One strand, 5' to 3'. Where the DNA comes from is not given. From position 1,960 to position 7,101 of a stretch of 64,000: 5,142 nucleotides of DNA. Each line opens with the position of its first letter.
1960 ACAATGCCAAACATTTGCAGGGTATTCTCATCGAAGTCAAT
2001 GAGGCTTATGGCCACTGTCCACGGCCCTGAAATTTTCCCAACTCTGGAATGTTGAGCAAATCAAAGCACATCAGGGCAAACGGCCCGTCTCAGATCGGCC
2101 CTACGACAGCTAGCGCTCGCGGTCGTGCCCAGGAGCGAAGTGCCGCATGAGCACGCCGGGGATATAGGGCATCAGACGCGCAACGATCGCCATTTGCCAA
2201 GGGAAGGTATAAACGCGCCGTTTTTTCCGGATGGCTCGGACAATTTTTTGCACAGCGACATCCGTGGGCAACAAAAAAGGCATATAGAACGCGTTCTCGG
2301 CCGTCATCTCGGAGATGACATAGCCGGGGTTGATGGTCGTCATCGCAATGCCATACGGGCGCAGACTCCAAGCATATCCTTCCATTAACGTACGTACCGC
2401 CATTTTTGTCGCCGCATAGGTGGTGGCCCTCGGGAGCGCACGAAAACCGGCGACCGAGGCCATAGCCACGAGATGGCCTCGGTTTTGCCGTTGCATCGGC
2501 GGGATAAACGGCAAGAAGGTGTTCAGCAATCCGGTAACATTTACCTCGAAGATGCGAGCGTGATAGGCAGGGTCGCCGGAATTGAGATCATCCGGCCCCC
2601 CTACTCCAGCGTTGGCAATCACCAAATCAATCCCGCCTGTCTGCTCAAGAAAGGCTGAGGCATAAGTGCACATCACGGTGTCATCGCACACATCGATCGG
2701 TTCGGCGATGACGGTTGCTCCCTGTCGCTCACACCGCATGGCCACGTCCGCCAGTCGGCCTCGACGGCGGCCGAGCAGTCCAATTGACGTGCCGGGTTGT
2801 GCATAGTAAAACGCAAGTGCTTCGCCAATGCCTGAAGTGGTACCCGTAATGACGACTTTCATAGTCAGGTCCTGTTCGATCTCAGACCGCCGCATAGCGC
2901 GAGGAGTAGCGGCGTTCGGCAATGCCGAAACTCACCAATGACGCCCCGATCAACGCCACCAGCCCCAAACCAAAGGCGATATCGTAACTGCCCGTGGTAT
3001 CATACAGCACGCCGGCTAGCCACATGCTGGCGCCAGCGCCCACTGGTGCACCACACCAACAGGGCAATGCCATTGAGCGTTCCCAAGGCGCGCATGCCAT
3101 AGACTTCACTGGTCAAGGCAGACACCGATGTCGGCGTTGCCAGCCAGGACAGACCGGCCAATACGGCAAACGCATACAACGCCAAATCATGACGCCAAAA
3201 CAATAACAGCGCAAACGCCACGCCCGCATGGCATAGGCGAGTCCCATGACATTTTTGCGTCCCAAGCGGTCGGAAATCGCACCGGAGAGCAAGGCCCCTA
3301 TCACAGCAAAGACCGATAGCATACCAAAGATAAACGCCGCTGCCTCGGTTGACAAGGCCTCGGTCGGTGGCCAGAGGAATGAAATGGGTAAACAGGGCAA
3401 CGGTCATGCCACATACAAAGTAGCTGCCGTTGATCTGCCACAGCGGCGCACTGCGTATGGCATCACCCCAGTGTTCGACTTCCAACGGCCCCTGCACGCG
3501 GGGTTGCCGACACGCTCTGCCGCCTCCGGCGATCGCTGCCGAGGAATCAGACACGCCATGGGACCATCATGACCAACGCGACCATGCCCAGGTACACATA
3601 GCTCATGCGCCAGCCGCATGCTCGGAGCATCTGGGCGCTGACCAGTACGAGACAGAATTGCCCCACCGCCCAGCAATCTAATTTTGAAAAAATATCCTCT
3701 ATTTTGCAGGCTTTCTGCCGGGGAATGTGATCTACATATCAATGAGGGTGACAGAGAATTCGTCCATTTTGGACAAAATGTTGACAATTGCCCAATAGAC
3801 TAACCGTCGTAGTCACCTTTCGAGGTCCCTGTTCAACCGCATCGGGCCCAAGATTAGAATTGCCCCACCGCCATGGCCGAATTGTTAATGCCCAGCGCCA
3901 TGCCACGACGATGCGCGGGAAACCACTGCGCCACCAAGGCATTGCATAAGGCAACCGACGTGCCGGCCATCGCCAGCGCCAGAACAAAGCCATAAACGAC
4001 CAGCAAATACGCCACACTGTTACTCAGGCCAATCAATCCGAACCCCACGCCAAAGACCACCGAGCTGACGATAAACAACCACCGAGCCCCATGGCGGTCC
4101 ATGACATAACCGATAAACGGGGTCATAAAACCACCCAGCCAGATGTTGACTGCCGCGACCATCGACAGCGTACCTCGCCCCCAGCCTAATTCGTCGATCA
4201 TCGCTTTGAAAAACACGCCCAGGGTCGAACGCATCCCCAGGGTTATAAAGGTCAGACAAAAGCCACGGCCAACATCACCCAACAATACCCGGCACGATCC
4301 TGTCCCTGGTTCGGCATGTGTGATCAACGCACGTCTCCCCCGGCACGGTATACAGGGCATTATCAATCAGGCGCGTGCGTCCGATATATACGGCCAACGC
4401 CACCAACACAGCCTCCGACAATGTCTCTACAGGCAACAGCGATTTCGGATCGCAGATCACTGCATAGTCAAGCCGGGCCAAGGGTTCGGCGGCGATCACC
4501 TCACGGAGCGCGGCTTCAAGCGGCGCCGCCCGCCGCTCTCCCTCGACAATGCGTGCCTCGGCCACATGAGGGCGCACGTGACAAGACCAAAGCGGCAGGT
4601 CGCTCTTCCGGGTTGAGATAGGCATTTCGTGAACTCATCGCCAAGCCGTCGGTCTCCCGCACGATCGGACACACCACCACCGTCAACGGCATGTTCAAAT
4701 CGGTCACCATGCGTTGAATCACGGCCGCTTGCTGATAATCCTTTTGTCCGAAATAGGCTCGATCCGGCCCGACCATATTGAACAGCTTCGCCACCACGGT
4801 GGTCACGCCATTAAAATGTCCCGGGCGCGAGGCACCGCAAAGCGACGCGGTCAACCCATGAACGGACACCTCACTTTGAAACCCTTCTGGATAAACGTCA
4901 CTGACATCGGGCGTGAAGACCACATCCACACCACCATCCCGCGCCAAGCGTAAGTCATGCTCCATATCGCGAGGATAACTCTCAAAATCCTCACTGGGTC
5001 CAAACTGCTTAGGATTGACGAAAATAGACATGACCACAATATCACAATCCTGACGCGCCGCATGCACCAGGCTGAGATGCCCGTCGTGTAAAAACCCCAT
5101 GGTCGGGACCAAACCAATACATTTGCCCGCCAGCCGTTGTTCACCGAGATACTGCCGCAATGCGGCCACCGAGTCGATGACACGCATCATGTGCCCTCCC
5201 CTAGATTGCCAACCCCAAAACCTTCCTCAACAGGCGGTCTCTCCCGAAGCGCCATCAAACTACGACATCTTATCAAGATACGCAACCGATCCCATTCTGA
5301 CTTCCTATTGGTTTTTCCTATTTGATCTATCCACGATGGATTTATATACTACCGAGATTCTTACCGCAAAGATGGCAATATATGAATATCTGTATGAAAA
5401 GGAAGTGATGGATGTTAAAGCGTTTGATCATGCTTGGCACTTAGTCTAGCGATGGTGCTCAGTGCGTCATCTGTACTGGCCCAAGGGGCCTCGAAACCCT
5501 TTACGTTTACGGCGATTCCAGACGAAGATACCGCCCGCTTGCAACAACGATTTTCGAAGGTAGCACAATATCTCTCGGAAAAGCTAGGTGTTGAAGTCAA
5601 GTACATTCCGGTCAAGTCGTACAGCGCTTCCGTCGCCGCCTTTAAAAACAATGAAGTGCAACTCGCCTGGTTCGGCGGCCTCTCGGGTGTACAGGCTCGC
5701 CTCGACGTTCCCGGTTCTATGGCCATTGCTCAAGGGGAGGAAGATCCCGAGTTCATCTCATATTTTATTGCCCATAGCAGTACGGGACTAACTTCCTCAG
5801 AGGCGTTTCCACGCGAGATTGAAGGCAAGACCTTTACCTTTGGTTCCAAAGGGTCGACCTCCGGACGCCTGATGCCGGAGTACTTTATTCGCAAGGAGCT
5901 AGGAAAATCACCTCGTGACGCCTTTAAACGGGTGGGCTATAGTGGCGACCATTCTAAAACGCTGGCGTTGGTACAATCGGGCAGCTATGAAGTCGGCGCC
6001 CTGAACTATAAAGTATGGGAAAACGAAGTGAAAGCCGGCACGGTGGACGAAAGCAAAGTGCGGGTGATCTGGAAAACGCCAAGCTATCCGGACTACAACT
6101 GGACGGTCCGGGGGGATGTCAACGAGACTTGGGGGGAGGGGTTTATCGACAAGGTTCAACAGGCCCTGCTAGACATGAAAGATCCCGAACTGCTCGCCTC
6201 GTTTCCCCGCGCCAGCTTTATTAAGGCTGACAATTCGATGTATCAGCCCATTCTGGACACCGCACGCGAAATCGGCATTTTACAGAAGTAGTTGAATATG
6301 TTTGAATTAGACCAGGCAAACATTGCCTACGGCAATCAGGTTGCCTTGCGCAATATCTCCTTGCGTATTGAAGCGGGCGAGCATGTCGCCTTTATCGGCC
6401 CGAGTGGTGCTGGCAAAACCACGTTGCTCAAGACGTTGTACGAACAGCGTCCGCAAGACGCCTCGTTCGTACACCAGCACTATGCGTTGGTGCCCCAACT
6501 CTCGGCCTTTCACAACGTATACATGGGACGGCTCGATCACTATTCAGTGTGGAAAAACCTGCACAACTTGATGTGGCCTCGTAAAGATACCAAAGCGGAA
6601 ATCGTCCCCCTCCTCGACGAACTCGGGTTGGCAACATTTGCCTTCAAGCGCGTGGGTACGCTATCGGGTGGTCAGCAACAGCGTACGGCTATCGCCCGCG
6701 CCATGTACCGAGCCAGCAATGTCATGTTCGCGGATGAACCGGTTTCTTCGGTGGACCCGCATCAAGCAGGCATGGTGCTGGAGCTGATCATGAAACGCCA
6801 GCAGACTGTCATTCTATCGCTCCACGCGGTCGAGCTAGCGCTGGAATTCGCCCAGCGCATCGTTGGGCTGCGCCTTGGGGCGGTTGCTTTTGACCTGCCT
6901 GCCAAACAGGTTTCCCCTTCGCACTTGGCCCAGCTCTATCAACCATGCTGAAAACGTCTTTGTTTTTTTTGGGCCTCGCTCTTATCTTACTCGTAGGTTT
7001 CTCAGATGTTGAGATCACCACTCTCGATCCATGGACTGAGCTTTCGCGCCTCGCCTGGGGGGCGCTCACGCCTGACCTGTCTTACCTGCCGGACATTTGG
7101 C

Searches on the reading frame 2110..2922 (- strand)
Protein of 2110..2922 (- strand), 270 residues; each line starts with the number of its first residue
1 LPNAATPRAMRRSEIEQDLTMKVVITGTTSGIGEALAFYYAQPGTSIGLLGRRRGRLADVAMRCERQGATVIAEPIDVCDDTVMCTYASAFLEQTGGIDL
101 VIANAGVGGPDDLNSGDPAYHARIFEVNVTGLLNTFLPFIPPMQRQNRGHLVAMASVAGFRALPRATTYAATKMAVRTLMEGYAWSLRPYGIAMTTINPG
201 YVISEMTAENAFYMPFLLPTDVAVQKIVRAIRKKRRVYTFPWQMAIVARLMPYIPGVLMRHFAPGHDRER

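Call 21: search_protein_families(library=pfam, proteins=[window:2110-2922:-], max_evalue=0.001)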
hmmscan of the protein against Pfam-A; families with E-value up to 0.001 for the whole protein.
window:2110-2922:- (270 aa): 3 families
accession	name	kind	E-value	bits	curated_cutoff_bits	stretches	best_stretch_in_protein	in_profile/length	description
PF00106.31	adh_short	-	8.3e-39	133.5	26.6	1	23-209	3-189/195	short chain dehydrogenase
PF13561.12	adh_short_C2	-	6.4e-24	85.3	27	1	29-209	3-183/236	Enoyl-(Acyl carrier protein) reductase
PF08659.16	KR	-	6.7e-10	39.6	22.6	1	23-198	3-174/180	KR domain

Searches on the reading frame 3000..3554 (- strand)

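Call 21: search_protein_families(library=pfam, proteins=[window:3000-3554:-], max_evalue=0.001)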
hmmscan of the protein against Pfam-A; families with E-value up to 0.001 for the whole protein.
window:3000-3554:- (184 aa): 1 family
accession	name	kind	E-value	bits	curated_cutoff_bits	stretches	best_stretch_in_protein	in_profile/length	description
PF07690.21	MFS_1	-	0.00067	19.1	33.4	0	22-171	188-342/347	Major Facilitator Superfamily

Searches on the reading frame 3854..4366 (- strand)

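Call 21: search_protein_families(library=pfam, proteins=[window:3854-4366:-], max_evalue=0.001)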
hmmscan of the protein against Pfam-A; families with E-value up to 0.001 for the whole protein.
window:3854-4366:- (170 aa): 3 families
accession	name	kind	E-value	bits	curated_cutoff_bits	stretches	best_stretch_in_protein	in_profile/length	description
PF07690.21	MFS_1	-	5e-23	82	33.4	1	36-169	2-134/347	Major Facilitator Superfamily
PF00083.30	Sugar_tr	-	0.00015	21.2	22.3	1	77-170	57-152/452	Sugar (and other) transporter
PF12832.13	MFS_1_like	-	0.00039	20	25.2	1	35-164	216-345/373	MFS_1 like family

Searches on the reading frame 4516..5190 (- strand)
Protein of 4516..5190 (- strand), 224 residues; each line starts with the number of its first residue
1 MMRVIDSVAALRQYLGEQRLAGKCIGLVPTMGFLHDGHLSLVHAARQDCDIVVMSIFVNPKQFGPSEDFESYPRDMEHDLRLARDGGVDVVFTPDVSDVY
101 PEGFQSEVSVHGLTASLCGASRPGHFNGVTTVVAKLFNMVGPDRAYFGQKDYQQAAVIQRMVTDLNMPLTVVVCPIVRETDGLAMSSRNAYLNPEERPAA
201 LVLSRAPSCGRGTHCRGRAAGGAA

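Call 21: search_protein_families(library=pfam, proteins=[window:4516-5190:-], max_evalue=0.001)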
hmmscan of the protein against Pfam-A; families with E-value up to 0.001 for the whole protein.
window:4516-5190:- (224 aa): 1 family
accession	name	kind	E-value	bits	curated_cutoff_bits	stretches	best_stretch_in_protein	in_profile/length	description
PF02569.21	Pantoate_ligase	-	6.2e-94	314.5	20.7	1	4-206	2-200/268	Pantoate-beta-alanine ligase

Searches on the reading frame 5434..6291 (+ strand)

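Call 21: search_protein_families(library=pfam, proteins=[window:5434-6291:+], max_evalue=0.001)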
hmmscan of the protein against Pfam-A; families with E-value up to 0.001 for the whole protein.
window:5434-6291:+ (285 aa): 1 family
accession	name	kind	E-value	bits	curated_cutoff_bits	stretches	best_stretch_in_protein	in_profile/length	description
PF12974.12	Phosphonate-bd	-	1.3e-60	205.3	27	1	25-270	1-242/242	ABC transporter, phosphonate, periplasmic substrate-binding protein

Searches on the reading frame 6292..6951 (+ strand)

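Call 21: search_protein_families(library=pfam, proteins=[window:6292-6951:+], max_evalue=0.001)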
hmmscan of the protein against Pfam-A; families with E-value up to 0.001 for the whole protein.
window:6292-6951:+ (219 aa): 4 families
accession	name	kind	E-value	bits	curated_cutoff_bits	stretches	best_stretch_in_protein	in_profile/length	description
PF00005.33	ABC_tran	-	3.5e-24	86.4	25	1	19-151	1-136/137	ABC transporter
PF13401.12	AAA_22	-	8.5e-05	23.3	27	1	31-69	7-43/130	AAA domain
PF03193.22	RsgA_GTPase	-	0.00088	19.6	30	0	20-57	98-134/174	RsgA GTPase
PF19993.5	DO-GTPase2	-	0.0009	19.4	27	0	32-74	3-44/226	Double-GTPase 2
